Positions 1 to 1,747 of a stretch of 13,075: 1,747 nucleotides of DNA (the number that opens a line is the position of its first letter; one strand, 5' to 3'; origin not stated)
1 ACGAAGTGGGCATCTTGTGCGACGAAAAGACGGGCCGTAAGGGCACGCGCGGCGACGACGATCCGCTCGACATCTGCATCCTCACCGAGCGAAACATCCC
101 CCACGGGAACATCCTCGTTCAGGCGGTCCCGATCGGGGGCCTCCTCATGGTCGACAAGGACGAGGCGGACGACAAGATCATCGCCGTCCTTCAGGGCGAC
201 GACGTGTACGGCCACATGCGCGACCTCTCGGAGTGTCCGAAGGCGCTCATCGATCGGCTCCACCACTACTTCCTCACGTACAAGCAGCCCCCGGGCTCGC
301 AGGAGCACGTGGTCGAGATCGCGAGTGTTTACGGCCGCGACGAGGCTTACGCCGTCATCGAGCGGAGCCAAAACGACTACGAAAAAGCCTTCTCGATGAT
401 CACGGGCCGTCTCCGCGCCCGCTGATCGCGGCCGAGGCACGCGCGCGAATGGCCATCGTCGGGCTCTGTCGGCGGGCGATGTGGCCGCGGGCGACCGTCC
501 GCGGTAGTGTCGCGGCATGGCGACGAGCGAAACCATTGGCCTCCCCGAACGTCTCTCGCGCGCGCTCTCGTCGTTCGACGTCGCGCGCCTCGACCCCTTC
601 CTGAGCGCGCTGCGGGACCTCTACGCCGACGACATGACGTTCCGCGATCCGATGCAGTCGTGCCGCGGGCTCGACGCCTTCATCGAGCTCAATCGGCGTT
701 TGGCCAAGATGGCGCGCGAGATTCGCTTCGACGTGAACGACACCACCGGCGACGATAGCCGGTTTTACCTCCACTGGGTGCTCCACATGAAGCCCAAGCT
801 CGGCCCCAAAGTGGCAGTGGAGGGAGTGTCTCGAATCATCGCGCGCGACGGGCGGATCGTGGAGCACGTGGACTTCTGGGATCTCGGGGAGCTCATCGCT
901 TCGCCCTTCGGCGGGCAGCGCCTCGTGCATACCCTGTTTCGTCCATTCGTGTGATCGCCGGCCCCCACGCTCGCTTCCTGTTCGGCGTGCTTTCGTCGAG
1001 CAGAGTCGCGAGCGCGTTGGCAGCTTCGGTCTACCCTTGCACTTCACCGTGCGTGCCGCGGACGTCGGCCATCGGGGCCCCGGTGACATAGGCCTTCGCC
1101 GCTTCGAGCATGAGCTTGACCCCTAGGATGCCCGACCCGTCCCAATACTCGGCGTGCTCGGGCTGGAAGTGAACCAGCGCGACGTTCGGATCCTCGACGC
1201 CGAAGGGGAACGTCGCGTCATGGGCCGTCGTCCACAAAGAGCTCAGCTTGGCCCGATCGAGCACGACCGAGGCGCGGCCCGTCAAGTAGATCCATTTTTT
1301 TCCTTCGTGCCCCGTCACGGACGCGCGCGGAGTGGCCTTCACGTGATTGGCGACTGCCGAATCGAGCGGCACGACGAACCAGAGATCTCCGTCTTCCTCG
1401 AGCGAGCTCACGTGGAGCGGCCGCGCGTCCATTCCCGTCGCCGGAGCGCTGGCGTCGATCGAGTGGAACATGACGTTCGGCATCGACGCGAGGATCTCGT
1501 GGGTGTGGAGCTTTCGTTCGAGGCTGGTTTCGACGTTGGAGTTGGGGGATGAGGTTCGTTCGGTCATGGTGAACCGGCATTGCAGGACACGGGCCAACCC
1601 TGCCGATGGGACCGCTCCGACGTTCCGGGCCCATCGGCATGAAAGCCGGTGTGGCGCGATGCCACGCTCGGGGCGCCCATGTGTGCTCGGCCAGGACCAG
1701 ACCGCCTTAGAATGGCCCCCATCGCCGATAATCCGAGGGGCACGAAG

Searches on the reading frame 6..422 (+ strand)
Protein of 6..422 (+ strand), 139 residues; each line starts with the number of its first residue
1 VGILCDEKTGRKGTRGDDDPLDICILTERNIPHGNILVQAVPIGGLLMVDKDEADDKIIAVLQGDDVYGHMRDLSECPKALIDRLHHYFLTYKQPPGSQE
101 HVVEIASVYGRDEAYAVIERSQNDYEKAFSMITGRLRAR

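Call 16: search_protein_families(library=pfam, proteins=[window:6-422:+], max_evalue=0.001)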
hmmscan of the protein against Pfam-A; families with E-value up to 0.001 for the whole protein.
window:6-422:+ (139 aa): 1 family
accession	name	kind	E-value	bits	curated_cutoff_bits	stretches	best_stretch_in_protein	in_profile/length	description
PF00719.24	Pyrophosphatase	-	4.4e-27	95.2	23.5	1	15-125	46-152/153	Inorganic pyrophosphatase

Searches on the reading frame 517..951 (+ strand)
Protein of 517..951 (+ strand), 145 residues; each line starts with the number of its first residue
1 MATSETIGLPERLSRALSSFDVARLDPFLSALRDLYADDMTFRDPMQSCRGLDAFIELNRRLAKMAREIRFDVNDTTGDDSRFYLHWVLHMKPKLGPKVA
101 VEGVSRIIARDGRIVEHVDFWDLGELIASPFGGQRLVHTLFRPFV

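Call 16: search_protein_families(library=pfam, proteins=[window:517-951:+], max_evalue=0.001)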
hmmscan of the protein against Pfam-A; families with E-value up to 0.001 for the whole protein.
window:517-951:+ (145 aa): 3 families
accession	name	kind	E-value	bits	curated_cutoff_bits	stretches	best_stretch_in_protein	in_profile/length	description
PF12680.13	SnoaL_2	-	8.6e-15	55.6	27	1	29-117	13-102/102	SnoaL-like domain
PF07366.18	SnoaL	-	1.7e-07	31.6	28.4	1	30-126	17-122/126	SnoaL-like polyketide cyclase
PF10184.16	DUF2358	-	5.8e-06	26.9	24.3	1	34-117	22-113/113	Uncharacterized conserved protein (DUF2358)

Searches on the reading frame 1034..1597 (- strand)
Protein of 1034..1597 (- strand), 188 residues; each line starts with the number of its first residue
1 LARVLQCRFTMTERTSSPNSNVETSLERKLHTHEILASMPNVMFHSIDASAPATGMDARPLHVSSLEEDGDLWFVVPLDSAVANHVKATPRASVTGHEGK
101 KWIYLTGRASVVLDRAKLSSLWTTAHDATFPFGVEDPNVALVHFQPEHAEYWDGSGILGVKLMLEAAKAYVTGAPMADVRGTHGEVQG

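Call 16: search_protein_families(library=pfam, proteins=[window:1034-1597:-], max_evalue=0.001)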
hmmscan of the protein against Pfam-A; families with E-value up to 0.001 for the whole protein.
window:1034-1597:- (188 aa): 2 families
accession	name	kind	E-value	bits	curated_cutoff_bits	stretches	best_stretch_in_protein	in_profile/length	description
PF16242.11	Pyrid_ox_like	-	3.9e-27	95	28.8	1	54-174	25-146/149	Pyridoxamine 5'-phosphate oxidase like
PF01243.27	PNPOx_N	-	2.2e-07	31.7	28.1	1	62-152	32-119/120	Pyridoxamine 5'-phosphate oxidase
